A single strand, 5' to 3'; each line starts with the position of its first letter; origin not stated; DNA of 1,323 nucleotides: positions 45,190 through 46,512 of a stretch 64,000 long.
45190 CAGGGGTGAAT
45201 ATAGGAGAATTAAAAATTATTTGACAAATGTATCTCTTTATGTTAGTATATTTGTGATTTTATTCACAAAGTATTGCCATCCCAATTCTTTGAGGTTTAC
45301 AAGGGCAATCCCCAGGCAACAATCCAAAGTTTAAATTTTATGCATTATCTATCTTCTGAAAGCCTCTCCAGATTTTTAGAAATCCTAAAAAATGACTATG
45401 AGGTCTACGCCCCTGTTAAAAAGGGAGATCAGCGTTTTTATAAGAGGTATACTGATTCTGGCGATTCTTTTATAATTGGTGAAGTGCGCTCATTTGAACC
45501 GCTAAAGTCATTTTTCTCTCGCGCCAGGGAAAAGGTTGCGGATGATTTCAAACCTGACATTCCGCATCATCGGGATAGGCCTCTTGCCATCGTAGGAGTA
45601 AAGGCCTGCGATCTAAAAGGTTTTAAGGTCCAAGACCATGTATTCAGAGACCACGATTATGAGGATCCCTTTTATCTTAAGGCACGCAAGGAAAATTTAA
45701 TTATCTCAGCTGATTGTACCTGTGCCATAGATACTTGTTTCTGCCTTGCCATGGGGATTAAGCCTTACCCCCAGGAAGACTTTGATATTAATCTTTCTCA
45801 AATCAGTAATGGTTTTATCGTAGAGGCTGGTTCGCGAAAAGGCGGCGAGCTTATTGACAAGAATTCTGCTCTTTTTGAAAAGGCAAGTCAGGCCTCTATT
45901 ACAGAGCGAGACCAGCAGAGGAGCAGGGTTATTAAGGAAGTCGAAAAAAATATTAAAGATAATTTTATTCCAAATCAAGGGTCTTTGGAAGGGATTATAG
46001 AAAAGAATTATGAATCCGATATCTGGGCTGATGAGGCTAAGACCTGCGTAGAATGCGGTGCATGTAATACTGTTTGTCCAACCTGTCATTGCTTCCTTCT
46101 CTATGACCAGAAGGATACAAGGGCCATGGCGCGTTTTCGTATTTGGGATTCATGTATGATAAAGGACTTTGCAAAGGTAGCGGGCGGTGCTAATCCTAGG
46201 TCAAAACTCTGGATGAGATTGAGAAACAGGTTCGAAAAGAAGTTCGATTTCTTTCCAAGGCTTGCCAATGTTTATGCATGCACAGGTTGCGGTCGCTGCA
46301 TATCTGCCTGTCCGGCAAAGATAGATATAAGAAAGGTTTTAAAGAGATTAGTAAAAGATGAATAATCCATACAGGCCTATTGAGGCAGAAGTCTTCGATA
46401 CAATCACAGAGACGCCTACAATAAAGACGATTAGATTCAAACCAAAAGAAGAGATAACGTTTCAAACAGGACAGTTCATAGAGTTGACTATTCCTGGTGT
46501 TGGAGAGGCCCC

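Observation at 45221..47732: AsrAB/sulfhydrogenase-beta-gamma-like NAD(P)H module heads the membrane-bound hydrogenase operon, under a Rex operator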

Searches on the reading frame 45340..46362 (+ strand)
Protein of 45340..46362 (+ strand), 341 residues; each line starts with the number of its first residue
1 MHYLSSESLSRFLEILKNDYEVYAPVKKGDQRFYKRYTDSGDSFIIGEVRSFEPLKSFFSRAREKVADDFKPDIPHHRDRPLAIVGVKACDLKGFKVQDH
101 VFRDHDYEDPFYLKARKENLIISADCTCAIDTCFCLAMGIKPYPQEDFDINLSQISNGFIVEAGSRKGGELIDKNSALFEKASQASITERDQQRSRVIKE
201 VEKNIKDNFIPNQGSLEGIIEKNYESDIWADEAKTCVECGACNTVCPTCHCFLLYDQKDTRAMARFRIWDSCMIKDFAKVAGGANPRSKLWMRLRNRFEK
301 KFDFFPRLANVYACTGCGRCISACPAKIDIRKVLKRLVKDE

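Call 5: search_protein_families(library=pfam, proteins=[window:45340-46362:+])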
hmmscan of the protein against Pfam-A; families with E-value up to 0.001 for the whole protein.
window:45340-46362:+ (341 aa): 9 families
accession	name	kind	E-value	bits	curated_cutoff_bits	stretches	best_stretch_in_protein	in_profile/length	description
PF17179.9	Fer4_22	-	2.7e-30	105.5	27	1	235-328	1-95/95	4Fe-4S dicluster domain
PF13183.11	Fer4_8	-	1e-09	39.2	27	1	232-328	1-68/68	4Fe-4S dicluster domain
PF12838.12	Fer4_7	-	5e-09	36.9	27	0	313-327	37-51/52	4Fe-4S dicluster domain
PF13237.11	Fer4_10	-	1e-08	35.4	25.5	1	313-329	8-27/53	4Fe-4S dicluster domain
PF12797.12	Fer4_2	-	6.9e-08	32.4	24.5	1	310-326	6-22/22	4Fe-4S binding domain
PF13187.11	Fer4_9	-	5.6e-07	29.9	27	1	313-336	1-24/52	4Fe-4S dicluster domain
PF00037.32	Fer4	-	4.7e-06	26.6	21.1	0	313-326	7-20/24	4Fe-4S binding domain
PF25160.1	LdpA_Fe-S-bd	-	0.00036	20.7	27.6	1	313-327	27-41/49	LdpA Fe-S cluster-binding domain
PF13746.11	Fer4_18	-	0.00058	20.5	27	1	310-334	57-81/114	4Fe-4S dicluster domain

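Call 7: search_protein_families(library=ncbifam, proteins=[window:45340-46362:+], max_evalue=0.00001)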
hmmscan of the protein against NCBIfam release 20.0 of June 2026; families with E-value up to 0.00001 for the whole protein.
window:45340-46362:+ (341 aa): 6 families
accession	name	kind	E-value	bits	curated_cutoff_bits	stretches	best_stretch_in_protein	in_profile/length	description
NF040829.1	sulfhyd_ShyB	equivalog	1.5e-56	191.9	690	1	4-336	6-328/334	NAD(P)-dependent hydrogenase/sulfhydrogenase 2 subunit beta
NF040833.1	sulfhyd_HydB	equivalog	2.5e-50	171.4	750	1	4-338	6-336/367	NADPH-dependent hydrogenase/sulfhydrogenase 1 subunit beta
TIGR02910.1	sulfite_red_A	equivalog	9e-37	127.1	323.15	1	4-337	5-326/334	anaerobic sulfite reductase subunit AsrA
NF038196.1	ferrodoxin_EFR1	subfamily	2.5e-06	27.7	75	0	187-248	144-198/242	EFR1 family ferrodoxin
NF041837.1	rnfC_Methano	equivalog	4.1e-06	25.9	650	0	309-335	394-420/438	Rnf electron transport complex subunit RnfC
NF006221.0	PRK08348.1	subfamily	5.6e-06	26.1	124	0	196-269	9-73/136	NADH-plastoquinone oxidoreductase subunit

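Call 17: find_homologous_proteins(query=window:45340-46362:+, max_evalue=1e-10)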
Query window:45340-46362:+ (341 aa): 4652 proteins with E <= 1e-10 among 6044 candidates; the best 120 are listed.
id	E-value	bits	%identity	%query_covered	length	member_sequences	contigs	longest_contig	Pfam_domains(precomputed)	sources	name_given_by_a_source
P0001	9.4e-234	793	100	100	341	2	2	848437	PF17179.10,PF12797.13,PF00037.33,PF12838.13,PF13237.12,PF13183.12,PF13187.12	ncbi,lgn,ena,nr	ncbi:MAG: 4Fe-4S dicluster domain-containing protein [Candidatus Omnitrophica bacterium]|nr:4Fe-4S d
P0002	1.7e-177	608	74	100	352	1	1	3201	PF17179.10,PF12797.13,PF00037.33,PF12838.13,PF13237.12,PF13183.12,PF13187.12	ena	-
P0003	1.3e-176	605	73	99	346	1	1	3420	PF17179.10,PF12797.13,PF00037.33,PF12838.13,PF13534.12,PF13237.12,PF13183.12,PF13187.12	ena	-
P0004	4.8e-176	603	72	100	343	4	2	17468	PF17179.10,PF12797.13,PF13237.12,PF13183.12,PF13187.12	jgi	-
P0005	5.9e-176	603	74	100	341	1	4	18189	PF17179.10,PF12797.13,PF00037.33,PF12838.13,PF13534.12,PF13237.12,PF13183.12,PF13187.12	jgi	-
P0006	1.9e-175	601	72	100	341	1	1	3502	PF17179.10,PF12797.13,PF00037.33,PF12838.13,PF13237.12,PF13183.12,PF13187.12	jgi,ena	-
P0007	2.7e-175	601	73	100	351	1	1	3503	PF17179.10,PF12797.13,PF00037.33,PF13746.12,PF12838.13,PF13237.12,PF13183.12,PF13187.12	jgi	-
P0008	4.2e-175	600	74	99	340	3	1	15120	PF17179.10,PF12797.13,PF12838.13,PF13237.12,PF13183.12,PF13187.12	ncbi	-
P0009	5.3e-175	600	74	99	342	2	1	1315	PF17179.10,PF13746.12,PF12838.13,PF13237.12,PF13183.12,PF13187.12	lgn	-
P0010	1.4e-174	598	72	99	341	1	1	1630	PF17179.10,PF12797.13,PF00037.33,PF12838.13,PF13237.12,PF13183.12,PF13187.12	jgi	-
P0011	1.9e-174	598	73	99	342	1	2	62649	PF17179.10,PF12797.13,PF00037.33,PF12838.13,PF13237.12,PF13183.12,PF13187.12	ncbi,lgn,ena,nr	ncbi:MAG TPA: hypothetical protein EYP78_02910 [Candidatus Omnitrophica bacterium]|nr:hypothetical p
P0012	2.3e-174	598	73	99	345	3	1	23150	PF17179.10,PF12797.13,PF00037.33,PF13237.12,PF13183.12,PF13187.12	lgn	-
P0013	2.7e-174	597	73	99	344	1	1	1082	PF17179.10,PF12797.13,PF12838.13,PF13237.12,PF13183.12,PF13187.12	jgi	-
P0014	3.3e-174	597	73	100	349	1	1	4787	PF17179.10,PF12797.13,PF00037.33,PF12838.13,PF13237.12,PF13183.12,PF13187.12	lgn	-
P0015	3.4e-174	597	74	99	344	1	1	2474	PF17179.10,PF12797.13,PF00037.33,PF13237.12,PF13183.12,PF13187.12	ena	-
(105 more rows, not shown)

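Call 18: find_related_loci(query=window:45340-46362:+, collection=genome_contigs, flank=10000)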
Query window:45340-46362:+ (341 aa) in genome_contigs; peptide patterns used: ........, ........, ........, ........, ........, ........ (x = any residue, [..] = any of these).
275 stretches matched a pattern; 170 encode a relative of the query (tblastn E <= 1e-3); the best 80 are kept; 80 distinct loci.
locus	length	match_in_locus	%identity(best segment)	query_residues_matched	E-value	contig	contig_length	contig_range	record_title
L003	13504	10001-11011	74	1-337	3e-177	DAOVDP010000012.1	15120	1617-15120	MAG TPA_asm: Candidatus Latescibacterota bacterium isolate CSMAG_1060 CSMAG_1060_k141_5340168_length_15120_cov_21.8917,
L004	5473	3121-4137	73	2-340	2e-178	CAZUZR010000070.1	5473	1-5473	MAG TPA_asm: uncultured Planctomycetia bacterium isolate binchicken_co266_232 genome assembly, contig: NODE_35313_length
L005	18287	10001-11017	71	1-339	2e-174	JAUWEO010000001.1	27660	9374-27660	MAG: Candidatus Latescibacterota bacterium isolate CSMAG_2192 CSMAG_2192_k141_744915_length_27660_cov_7.9944, whole geno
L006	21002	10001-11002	73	1-334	2e-173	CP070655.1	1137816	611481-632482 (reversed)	MAG: Candidatus Omnitrophota bacterium isolate bin81 chromosome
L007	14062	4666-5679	72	3-340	4e-172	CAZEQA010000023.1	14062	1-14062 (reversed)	MAG TPA_asm: uncultured Planctomycetia bacterium isolate binchicken_co34_26 genome assembly, contig: NODE_7271_length_14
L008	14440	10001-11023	71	1-341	1e-171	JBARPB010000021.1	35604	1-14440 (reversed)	MAG: Candidatus Omnitrophota bacterium isolate MFD13423_ilm_asm_bin5 k127_6916, whole genome shotgun sequence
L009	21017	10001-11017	72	1-338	2e-171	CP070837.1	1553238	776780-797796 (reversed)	MAG: Candidatus Omnitrophota bacterium isolate bin103 chromosome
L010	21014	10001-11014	70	1-338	7e-171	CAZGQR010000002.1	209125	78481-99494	MAG TPA_asm: uncultured Planctomycetia bacterium isolate binchicken_co334_155 genome assembly, contig: NODE_32_length_20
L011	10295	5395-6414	70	1-340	6e-171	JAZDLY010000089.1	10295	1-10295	MAG: Candidatus Omnitrophota bacterium isolate MEGAHIT-group-0.624 k141_19577252, whole genome shotgun sequence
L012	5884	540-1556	70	3-341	3e-173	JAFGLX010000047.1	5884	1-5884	MAG: Candidatus Omnitrophota bacterium isolate Zod_Metabat.422 k87_3916311, whole genome shotgun sequence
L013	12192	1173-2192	69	1-340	2e-170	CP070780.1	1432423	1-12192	MAG: Candidatus Omnitrophota bacterium isolate bin17 chromosome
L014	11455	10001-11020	70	1-340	3e-170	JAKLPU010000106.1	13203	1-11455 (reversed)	MAG: Candidatus Atribacteria bacterium isolate bin N1.50 k141_148697, whole genome shotgun sequence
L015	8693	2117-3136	71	1-340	8e-170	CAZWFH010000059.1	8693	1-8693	MAG TPA_asm: uncultured Atribacterota bacterium isolate binchicken_co228_37 genome assembly, contig: NODE_12605_length_8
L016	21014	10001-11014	70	1-338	1e-169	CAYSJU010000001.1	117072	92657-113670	MAG TPA_asm: uncultured Planctomycetia bacterium isolate binchicken_co332_75 genome assembly, contig: NODE_1_length_1170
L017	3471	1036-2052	69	1-339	2e-177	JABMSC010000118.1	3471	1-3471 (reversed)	MAG: Candidatus Omnitrophota bacterium isolate bin.644 k141_3656021, whole genome shotgun sequence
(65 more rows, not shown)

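Call 29: search_solved_structures(query=window:45340-46362:+, max_evalue=0.01, show_alignments=2)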
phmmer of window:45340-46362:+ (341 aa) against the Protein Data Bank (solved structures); distinct sequences matched with E-value up to 0.01: 2.
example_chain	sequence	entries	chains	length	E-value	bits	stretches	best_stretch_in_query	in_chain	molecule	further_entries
9nez_B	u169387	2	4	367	7.7e-49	170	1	4-337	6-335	Sulfhydrogenase 1 subunit beta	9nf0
8rvu_E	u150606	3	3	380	0.00014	24.5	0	178-259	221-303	Formate dehydrogenase, beta subunit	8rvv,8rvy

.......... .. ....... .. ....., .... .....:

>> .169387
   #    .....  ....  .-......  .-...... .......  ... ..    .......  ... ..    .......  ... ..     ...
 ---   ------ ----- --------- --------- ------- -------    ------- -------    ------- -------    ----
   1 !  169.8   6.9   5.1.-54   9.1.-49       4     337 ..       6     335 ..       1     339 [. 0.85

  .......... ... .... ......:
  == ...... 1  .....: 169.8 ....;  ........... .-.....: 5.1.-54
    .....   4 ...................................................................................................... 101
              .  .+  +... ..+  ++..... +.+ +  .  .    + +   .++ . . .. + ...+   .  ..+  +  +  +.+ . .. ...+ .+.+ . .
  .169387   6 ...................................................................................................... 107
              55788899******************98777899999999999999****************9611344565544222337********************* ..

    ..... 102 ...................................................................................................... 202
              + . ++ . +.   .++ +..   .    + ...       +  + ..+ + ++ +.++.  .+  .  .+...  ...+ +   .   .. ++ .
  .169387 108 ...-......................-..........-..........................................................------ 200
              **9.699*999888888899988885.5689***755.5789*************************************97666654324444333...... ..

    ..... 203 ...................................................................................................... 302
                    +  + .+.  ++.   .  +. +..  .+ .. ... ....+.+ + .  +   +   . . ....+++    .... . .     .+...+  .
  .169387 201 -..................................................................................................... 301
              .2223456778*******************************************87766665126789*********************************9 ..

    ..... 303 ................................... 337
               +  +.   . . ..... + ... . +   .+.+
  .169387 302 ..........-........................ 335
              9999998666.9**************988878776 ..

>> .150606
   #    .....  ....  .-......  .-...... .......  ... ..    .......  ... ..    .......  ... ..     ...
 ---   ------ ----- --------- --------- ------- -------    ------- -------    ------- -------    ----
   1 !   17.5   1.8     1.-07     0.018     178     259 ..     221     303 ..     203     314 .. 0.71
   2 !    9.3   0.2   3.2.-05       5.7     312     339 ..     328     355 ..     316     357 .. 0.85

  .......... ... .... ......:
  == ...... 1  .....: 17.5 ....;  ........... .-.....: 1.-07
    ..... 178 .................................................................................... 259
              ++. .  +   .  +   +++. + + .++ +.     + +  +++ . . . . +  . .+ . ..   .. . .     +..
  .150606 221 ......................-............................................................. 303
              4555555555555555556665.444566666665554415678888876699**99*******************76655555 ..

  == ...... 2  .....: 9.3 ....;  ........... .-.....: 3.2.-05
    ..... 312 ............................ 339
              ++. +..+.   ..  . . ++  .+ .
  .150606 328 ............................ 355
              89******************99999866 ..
